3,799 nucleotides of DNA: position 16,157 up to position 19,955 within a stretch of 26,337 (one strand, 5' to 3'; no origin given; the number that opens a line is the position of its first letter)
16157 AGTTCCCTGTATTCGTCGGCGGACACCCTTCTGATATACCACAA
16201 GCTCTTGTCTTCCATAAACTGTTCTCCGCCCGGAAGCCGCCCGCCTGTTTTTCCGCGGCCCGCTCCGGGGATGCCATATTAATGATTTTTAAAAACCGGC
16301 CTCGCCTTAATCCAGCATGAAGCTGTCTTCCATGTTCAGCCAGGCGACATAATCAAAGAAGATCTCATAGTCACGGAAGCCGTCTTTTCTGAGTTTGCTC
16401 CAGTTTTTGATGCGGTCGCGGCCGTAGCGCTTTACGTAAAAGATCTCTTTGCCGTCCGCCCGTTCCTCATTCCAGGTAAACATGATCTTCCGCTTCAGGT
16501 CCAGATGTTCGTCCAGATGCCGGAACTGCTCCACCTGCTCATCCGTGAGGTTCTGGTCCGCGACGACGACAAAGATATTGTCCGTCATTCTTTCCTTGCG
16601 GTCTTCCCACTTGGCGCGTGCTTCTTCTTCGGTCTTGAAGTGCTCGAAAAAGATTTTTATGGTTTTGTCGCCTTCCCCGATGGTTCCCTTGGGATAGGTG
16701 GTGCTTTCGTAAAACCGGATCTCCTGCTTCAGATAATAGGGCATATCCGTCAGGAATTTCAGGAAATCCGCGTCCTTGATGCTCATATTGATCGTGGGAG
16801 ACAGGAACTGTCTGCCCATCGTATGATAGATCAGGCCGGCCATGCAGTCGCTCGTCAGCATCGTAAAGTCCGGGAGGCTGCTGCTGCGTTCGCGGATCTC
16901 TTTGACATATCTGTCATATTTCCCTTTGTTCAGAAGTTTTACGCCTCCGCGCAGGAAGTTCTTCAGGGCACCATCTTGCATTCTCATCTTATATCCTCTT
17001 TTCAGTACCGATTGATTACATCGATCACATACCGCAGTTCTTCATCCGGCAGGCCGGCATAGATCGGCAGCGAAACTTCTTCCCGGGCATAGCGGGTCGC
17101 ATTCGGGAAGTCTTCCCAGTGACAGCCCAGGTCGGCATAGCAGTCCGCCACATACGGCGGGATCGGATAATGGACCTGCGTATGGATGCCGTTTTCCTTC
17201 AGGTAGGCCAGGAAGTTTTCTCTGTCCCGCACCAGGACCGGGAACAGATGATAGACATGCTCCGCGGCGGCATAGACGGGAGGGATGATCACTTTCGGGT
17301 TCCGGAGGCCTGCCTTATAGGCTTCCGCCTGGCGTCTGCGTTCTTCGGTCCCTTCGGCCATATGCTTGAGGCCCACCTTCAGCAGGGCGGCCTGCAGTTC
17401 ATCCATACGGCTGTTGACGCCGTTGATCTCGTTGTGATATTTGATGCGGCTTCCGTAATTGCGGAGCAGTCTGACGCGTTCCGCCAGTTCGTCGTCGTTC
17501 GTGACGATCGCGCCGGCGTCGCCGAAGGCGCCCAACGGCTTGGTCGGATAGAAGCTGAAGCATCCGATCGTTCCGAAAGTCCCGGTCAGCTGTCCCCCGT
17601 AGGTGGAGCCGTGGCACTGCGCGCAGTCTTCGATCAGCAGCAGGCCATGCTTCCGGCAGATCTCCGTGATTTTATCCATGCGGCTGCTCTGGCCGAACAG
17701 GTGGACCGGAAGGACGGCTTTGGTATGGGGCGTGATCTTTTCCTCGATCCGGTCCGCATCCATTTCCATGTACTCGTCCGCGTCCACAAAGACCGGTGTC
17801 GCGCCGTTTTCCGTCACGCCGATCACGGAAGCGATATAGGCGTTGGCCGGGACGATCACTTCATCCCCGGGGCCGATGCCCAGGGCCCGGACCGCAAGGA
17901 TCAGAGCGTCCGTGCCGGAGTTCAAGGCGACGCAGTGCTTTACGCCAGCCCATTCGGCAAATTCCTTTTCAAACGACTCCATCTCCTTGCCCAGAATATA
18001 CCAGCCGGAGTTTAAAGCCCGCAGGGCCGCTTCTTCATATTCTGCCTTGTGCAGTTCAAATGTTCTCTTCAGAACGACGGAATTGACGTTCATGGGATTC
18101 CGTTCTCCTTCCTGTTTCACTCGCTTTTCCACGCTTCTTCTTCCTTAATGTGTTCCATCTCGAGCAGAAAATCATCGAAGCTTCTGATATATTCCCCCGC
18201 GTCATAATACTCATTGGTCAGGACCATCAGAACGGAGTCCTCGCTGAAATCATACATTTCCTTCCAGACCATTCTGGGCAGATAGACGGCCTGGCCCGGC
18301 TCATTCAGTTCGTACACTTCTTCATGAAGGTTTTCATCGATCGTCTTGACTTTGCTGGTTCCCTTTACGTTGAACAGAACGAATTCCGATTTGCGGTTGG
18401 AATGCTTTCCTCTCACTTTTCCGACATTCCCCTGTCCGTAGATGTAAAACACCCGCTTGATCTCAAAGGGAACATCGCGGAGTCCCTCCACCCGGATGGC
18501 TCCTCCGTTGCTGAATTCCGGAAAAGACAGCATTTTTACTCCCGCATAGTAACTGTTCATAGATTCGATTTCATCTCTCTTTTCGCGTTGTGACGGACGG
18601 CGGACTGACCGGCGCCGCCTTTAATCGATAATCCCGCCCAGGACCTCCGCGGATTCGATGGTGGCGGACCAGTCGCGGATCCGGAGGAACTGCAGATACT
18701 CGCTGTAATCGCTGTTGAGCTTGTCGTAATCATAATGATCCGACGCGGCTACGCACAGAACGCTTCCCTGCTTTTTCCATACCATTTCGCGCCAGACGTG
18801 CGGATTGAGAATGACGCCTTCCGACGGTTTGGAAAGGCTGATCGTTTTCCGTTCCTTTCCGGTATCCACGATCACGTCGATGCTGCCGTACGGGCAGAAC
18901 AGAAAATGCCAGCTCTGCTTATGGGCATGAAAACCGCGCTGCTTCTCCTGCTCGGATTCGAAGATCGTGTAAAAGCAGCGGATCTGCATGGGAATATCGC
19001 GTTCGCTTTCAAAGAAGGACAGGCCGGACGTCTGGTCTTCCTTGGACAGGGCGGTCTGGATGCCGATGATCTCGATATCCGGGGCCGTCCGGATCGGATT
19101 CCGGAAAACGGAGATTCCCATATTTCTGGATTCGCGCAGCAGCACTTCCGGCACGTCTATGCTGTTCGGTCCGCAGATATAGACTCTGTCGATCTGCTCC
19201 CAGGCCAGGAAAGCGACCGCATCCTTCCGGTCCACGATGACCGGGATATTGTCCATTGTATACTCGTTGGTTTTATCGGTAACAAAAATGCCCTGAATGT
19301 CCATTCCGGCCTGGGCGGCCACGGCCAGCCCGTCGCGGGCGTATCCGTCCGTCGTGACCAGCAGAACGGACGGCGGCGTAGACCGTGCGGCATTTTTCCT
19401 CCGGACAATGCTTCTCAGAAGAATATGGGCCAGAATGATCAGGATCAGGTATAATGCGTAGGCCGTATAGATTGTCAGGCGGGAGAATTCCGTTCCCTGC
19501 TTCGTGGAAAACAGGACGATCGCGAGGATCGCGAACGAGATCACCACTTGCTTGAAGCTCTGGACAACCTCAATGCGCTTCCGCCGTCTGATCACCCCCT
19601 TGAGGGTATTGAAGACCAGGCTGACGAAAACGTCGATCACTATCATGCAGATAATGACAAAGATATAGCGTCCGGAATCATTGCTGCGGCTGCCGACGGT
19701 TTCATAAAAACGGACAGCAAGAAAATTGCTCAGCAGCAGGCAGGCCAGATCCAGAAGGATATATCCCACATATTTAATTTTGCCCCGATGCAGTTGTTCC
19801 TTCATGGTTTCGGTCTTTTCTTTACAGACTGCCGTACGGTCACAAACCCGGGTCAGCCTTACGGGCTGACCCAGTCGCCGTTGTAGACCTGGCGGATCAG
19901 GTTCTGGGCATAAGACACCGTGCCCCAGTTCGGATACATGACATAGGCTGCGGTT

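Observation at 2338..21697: Wzx/Wzy surface-polymer operon with no recognisable glycosyltransferases but five ATP-grasp ligases: candidate amino-sugar/peptide hybrid polymer system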

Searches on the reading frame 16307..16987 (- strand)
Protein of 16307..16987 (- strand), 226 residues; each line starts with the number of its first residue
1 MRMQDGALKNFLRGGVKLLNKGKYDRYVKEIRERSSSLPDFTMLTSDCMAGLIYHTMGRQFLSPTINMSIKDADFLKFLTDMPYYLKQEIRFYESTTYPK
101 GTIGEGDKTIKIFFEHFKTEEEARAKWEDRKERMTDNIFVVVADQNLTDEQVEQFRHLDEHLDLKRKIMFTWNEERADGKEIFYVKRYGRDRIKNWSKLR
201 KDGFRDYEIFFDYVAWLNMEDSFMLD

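Call 3: search_protein_families(library=pfam, proteins=[window:16307-16987:-], max_evalue=0.01)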
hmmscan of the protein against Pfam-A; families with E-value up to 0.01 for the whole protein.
window:16307-16987:- (226 aa): 1 family
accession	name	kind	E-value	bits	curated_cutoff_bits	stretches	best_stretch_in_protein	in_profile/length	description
PF08942.16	DUF1919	-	7.3e-40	137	25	1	39-218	21-196/196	Domain of unknown function (DUF1919)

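Call 6: search_protein_families(library=ncbifam, proteins=[window:16307-16987:-], max_evalue=0.01)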
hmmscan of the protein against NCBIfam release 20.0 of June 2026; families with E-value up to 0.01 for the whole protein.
window:16307-16987:- (226 aa): 0 families

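Call 9: search_solved_structures(query=window:16307-16987:-, max_evalue=1)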
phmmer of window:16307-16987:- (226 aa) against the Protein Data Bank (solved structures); distinct sequences matched with E-value up to 1: 2.
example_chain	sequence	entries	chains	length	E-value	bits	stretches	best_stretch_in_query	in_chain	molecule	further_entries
2g6t_A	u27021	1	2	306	7.5e-20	74.8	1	40-170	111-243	Uncharacterized protein, homolog HI1244 from Haemophilus influenzae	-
9szc_G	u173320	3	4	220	0.99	12.3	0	36-88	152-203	Major tail shaft protein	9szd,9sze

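Call 39: find_homologous_proteins(query=window:16307-16987:-)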
Query window:16307-16987:- (226 aa): 71 proteins with E <= 0.001 among 150 candidates.
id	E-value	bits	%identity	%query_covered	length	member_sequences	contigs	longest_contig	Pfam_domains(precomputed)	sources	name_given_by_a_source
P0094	7.8e-136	469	90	100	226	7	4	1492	PF08942.17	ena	-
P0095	1.6e-115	402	77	100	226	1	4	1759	PF08942.17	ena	-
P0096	1.0e-113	397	76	100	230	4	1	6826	PF08942.17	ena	-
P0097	1.4e-112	393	76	99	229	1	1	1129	PF08942.17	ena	-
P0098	2.6e-111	389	74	100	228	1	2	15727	PF08942.17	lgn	-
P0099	2.6e-111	389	73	100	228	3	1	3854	PF08942.17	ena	-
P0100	2.6e-111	389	75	99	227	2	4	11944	PF08942.17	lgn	-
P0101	3.8e-111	388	74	100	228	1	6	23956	PF08942.17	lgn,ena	-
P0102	4.4e-111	388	75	100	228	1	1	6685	PF08942.17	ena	-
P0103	7.9e-111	387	74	100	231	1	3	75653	PF08942.17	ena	-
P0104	8.8e-111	387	75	100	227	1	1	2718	PF08942.17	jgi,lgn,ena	-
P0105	1.0e-110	387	74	100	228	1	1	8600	PF08942.17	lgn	-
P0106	1.4e-110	386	74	100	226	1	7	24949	PF08942.17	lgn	-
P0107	3.2e-110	385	75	99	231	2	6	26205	PF08942.17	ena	-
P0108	4.6e-110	385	74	100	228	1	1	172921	PF08942.17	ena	-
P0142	6.2e-60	221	44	97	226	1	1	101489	PF08942.17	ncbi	-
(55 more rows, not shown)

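Call 49: predict_structure(alignment_id=A1)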
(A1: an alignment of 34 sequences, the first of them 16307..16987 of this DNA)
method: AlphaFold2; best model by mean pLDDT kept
length: 226 residues; sequences in the alignment: 34
mean_pLDDT: 92.0   pTM: 0.86
mean pLDDT of the five models: 92.0, 91.6, 91.5, 91.4, 90.6
residues with pLDDT >= 90: 198; 70-90: 11; 50-70: 8; < 50: 9
segments of 3 or more residues with pLDDT < 50: 1-9
pLDDT, mean of each block of 10 residues (from residue 1): 44 64 93 97 96 96 95 97 97 95 97 95 96 97 95 97 97 95 95 92 93 98 95
secondary structure, 60 per line:
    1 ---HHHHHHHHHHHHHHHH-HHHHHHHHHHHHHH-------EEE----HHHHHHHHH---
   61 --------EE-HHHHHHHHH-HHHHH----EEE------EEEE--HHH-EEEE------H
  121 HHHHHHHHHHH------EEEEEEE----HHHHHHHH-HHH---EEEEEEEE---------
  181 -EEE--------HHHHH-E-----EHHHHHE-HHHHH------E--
elements in order: H4-19 H21-34 E42-44 H49-57 H72-80 H82-86 E91-93 E100-103 E110-113 H120-131 E138-144 H149-156 E164-171 E182-184 H193-197 H206-210 H213-217

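Call 53: fold_search(model_id=the predicted structure, library=pdb)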
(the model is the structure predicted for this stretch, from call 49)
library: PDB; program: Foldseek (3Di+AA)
matches with E <= 10: 562; with E <= 0.001: 1
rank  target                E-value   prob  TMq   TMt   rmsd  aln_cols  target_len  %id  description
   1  2g6t_A                2.9e-13  1.00  0.69  0.52   3.3       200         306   29  Crystal structure of an uncharacterized protein from Clostridium acetobutylicum (released 2006-03-14)
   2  9n69_D                4.5e-02  0.15  0.18  0.12  16.9       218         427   10  Structure of the retron IA complex with HNH nuclease in the "down" orientation (released 2025-04-23)
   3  1olm_E                1.6e-01  0.11  0.15  0.10   7.9       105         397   15  Supernatant Protein Factor in Complex with RRR-alpha-Tocopherylquinone: A Link between Oxidized Vitamin E and Choleste (released 2004-08-12)
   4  1t6d_B                3.1e-01  0.06  0.11  0.10  14.9       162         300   14  MIRAS phasing of the Aquifex aeolicus Ppx/GppA phosphatase: crystal structure of the type II variant (released 2004-08-03)
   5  4lut_A                3.5e-01  0.15  0.19  0.13   9.8       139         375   12  alanine racemase [Clostridium difficile 630] complex with cycloserine (released 2014-06-04)
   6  1o6u_A                3.5e-01  0.08  0.14  0.09   7.9        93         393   15  The Crystal Structure of Human Supernatant Protein Factor (released 2003-10-17)
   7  1t6c                  3.7e-01  0.04  0.12  0.11  15.2       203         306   13  Structural characterization of the Ppx/GppA protein family: crystal structure of the Aquifex aeolicus family member (released 2004-08-03)
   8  6y09_B                4.5e-01  0.09  0.17  0.20  15.0       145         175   11  Crystal structure of Atg16L in complex with GTP-bound Rab33B (Q92L) (released 2020-09-30)
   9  8k08_B                4.7e-01  0.12  0.22  0.15  10.1       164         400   12  Pq3-O-UGT2 with 20(S)-Ginsenoside Rh2 (released 2025-01-29)
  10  8axp_A                5.0e-01  0.10  0.13  0.15  12.6        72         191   11  Neisseria gonorrhoeae peptidyl-tRNA hydrolase complexed with an XChem hit. (released 2022-11-09)
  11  8axp_B                5.0e-01  0.09  0.12  0.14  13.8        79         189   13  Neisseria gonorrhoeae peptidyl-tRNA hydrolase complexed with an XChem hit. (released 2022-11-09)
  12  6qpq_A                5.0e-01  0.07  0.16  0.11  12.9       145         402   11  The structure of the cohesin head module elucidates the mechanism of ring opening (released 2020-02-05)
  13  9asn_B                6.4e-01  0.14  0.13  0.12   8.6        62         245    6  Human Drosha and DGCR8 in complex with Pri-miR-98 (released 2024-09-04)
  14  4b93_A                7.2e-01  0.07  0.11  0.14  14.0       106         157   11  Complex of Vamp7 cytoplasmic domain with 2nd ankyrin repeat domain of Varp (released 2012-10-31)
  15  2ltr_MODEL_1_A        8.2e-01  0.11  0.16  0.28  10.7        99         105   13  Solution structure of RDE-4(32-136) (released 2013-12-04)
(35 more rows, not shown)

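Call 57: find_encoding_contigs(protein=P0108, flank=10000, max_places=1)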
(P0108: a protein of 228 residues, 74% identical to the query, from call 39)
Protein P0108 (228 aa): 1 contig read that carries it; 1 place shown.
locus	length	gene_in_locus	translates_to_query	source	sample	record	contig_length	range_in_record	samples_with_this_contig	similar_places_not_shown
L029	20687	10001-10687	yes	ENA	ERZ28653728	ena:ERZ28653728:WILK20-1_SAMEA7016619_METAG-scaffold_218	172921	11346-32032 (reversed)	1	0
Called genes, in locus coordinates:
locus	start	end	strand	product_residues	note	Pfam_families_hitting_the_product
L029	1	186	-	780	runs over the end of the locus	PF00188:CAP, PF02368:Big_2, PF26918:Ig_Eae, PF04122:CW_binding_2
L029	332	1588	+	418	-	PF01966:HD, PF13286:HD_assoc (weak)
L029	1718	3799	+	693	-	PF02922:CBM_48 (weak), PF00128:Alpha-amylase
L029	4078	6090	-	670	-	-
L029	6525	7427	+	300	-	PF00483:NTP_transferase, PF12804:NTP_transf_3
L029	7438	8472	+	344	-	PF01073:3Beta_HSD, PF01370:Epimerase, PF02719:Polysacc_synt_2, PF04321:RmlD_sub_bind, PF16363:GDP_Man_Dehyd, PF07993:NAD_binding_4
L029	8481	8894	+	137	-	PF05523:FdtA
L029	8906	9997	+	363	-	PF00266:Aminotran_5 (weak), PF00155:Aminotran_1_2 (weak), PF01041:DegT_DnrJ_EryC1, PF01053:Cys_Met_Meta_PP (weak)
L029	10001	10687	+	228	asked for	PF08942:DUF1919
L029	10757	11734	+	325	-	-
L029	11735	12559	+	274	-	PF02397:Bac_transf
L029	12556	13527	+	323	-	-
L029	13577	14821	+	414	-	PF01071:GARS_A, PF02655:ATP-grasp_3 (weak), PF07478:Dala_Dala_lig_C (weak), PF13535:ATP-grasp_4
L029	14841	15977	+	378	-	PF15617:C-C_Bond_Lyase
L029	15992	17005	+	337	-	PF00389:2-Hacid_dh, PF02826:2-Hacid_dh_C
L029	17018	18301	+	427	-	PF03972:MmgE_PrpD_N, PF19305:MmgE_PrpD_C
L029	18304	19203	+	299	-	-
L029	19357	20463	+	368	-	-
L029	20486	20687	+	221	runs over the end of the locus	PF25084:LbH_EIF2B (faint), PF25087:GMPPB_C (faint), PF00132:Hexapep (weak)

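Call 58: find_encoding_contigs(protein=P0142, flank=8000, max_places=1)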
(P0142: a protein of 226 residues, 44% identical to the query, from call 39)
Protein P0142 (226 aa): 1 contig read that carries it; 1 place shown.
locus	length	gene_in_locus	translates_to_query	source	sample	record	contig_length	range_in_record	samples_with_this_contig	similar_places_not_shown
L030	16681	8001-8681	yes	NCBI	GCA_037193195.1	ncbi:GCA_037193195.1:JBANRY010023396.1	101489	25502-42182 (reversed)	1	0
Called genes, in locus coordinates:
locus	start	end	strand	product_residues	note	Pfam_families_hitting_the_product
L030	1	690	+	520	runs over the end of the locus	PF28082:ZorA-like_t1, PF01618:MotA_ExbB, PF00563:EAL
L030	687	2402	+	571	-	PF17210:SdrD_B (faint), PF17802:SpaA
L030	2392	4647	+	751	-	-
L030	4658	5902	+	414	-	PF04932:Wzy_C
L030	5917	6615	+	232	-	PF04892:VanZ-LLP1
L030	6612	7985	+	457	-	PF03721:UDPG_MGDP_dh_N, PF00984:UDPG_MGDP_dh, PF03720:UDPG_MGDP_dh_C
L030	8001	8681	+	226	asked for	PF08942:DUF1919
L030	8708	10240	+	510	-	PF01943:Polysacc_synt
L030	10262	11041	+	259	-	-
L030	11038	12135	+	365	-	PF13439:Glyco_transf_4, PF00534:Glycos_transf_1, PF13692:Glyco_trans_1_4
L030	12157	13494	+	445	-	PF12708:Pect-lyase_RHGA_epim (faint)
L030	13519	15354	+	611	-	PF13522:GATase_6, PF13537:GATase_7, PF00733:Asn_synthase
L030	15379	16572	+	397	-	PF13439:Glyco_transf_4, PF13579:Glyco_trans_4_4, PF00534:Glycos_transf_1, PF13692:Glyco_trans_1_4, PF13524:Glyco_trans_1_2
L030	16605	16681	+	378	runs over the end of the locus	PF00534:Glycos_transf_1, PF13692:Glyco_trans_1_4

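Call 59: search_protein_families(library=ncbifam, proteins=[L029:12556-13527:+], max_evalue=0.001)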
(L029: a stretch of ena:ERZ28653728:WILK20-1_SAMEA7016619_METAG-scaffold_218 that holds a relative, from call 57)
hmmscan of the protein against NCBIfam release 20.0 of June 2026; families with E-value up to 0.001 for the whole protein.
L029:12556-13527:+ (323 aa): 0 families

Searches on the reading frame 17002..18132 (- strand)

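Call 3: search_protein_families(library=pfam, proteins=[window:17002-18132:-], max_evalue=0.01)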
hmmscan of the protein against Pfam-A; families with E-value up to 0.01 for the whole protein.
window:17002-18132:- (376 aa): 5 families
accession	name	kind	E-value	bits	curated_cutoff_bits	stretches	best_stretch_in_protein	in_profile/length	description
PF01041.23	DegT_DnrJ_EryC1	-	2.6e-114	382.6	19.8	1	30-373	5-359/360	DegT/DnrJ/EryC1/StrS aminotransferase family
PF00266.25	Aminotran_5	-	4.7e-08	32.8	21.5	1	47-175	41-181/371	Aminotransferase class-V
PF01053.26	Cys_Met_Meta_PP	-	6.7e-08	31.9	27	1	52-175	55-179/381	Cys/Met metabolism PLP-dependent enzyme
PF01212.27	Beta_elim_lyase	-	8.7e-08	32.3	27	1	50-284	33-273/288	Beta-eliminating lyase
PF00155.27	Aminotran_1_2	-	1.2e-07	31.7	19.7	1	52-170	45-186/361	Aminotransferase class I and II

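Call 6: search_protein_families(library=ncbifam, proteins=[window:17002-18132:-], max_evalue=0.01)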
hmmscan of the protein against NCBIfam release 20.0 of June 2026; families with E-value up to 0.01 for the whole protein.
window:17002-18132:- (376 aa): 36 families (the best 25 are shown)
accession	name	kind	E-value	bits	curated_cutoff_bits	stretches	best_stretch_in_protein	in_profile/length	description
TIGR03588.1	PseC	equivalog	3e-74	250.2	423.5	1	34-374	15-377/380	UDP-4-amino-4,6-dideoxy-N-acetyl-beta-L-altrosamine transaminase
NF008687.0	PRK11706.1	equivalog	1.8e-61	208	375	1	56-375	38-372/375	dTDP-4-amino-4,6-dideoxygalactose transaminase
TIGR04181.1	NHT_00031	hypoth_equivalog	2.6e-57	194.3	420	1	33-356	13-357/359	LegC family aminotransferase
TIGR04427.1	PLP_DesI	equivalog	3.7e-54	184.3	650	1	23-373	25-379/390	dTDP-4-dehydro-6-deoxyglucose aminotransferase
NF008658.2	PRK11658.1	equivalog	2.2e-53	181.3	631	1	35-374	19-374/379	UDP-4-amino-4-deoxy-L-arabinose aminotransferase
NF011936.0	PRK15407.1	equivalog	3.3e-49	167.8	423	2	34-227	50-251/440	lipopolysaccharide biosynthesis protein RfbH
TIGR02379.1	ECA_wecE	subfamily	9.2e-47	159.6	434.85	1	59-375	41-373/376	dTDP-4-amino-4,6-dideoxy-D-glucose transaminase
NF004621.0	PRK05957.1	equivalog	3e-09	36.1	498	1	69-171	93-201/389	pyridoxal phosphate-dependent aminotransferase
NF005816.0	PRK07682.1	equivalog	2.1e-08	33.2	620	1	65-170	91-203/390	aminotransferase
NF004770.0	PRK06108.1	subfamily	3.2e-08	32.8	422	1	55-169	87-209/396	pyridoxal phosphate-dependent aminotransferase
NF006095.0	PRK08247.1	equivalog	9.6e-07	27.9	585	1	55-276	59-266/369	methionine biosynthesis PLP-dependent protein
NF043007.1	CysBLyMetC_Staph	equivalog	1e-06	28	700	1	52-225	54-225/378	cystathionine beta-lyase MetC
NF005817.0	PRK07683.1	equivalog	1.1e-06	27.6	575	1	41-141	64-166/387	aminotransferase A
NF005871.0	PRK07811.1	equivalog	1.3e-06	27.3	513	1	51-225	63-236/389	cystathionine gamma-synthase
NF041364.1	GntC_guanitoxin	equivalog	2.7e-06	26.5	415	1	68-169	63-173/356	guanitoxin biosynthesis PLP-dependent (S)-gamma-hydroxy-L-arginine cyclodehydratase GntC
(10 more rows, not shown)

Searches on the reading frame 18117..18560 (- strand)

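Call 3: search_protein_families(library=pfam, proteins=[window:18117-18560:-], max_evalue=0.01)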
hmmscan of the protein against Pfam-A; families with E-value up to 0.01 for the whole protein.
window:18117-18560:- (147 aa): 1 family
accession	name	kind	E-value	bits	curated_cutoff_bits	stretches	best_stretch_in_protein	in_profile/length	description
PF05523.17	FdtA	-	2.6e-33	115.1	23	1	10-134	5-129/131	WxcM-like, C-terminal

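Call 6: search_protein_families(library=ncbifam, proteins=[window:18117-18560:-], max_evalue=0.01)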
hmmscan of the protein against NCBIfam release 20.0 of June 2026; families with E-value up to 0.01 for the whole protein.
window:18117-18560:- (147 aa): 0 families

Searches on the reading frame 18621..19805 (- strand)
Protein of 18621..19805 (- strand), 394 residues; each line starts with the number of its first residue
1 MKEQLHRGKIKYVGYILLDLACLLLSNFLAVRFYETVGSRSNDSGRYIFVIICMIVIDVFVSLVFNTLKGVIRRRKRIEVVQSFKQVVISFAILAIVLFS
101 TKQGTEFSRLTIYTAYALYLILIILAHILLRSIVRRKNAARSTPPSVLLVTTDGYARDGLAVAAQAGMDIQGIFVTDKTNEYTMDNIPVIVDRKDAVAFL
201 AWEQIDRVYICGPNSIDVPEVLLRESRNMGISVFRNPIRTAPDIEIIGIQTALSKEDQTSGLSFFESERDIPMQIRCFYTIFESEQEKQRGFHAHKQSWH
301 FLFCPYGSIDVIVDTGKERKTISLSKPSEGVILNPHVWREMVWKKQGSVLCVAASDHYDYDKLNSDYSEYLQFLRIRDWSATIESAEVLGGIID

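Call 3: search_protein_families(library=pfam, proteins=[window:18621-19805:-], max_evalue=0.01)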
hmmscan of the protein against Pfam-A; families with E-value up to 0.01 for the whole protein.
window:18621-19805:- (394 aa): 3 families
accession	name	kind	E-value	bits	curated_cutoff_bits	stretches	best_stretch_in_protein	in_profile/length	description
PF05523.17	FdtA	-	3.5e-30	104.9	23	1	249-373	8-129/131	WxcM-like, C-terminal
PF13727.12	CoA_binding_3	-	9.6e-10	39.2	25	1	74-211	12-148/175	CoA-binding domain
PF07695.17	7TMR-DISM_7TM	-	0.0067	16.8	29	1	11-127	33-145/205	7TM diverse intracellular signalling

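Call 6: search_protein_families(library=ncbifam, proteins=[window:18621-19805:-], max_evalue=0.01)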
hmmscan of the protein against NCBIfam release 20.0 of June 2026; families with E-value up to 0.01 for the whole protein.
window:18621-19805:- (394 aa): 3 families
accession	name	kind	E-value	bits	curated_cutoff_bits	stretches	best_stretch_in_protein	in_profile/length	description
TIGR03025.1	EPS_sugtrans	subfamily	2e-18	66.9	295.55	1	17-236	1-221/445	exopolysaccharide biosynthesis polyprenyl glycosylphosphotransferase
TIGR03023.1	WcaJ_sugtrans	equivalog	1.3e-15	57.6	410.75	1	18-215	2-205/453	undecaprenyl-phosphate glucose phosphotransferase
TIGR03022.1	WbaP_sugtrans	subfamily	1.5e-09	37.7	403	1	16-213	2-197/456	undecaprenyl-phosphate galactose phosphotransferase WbaP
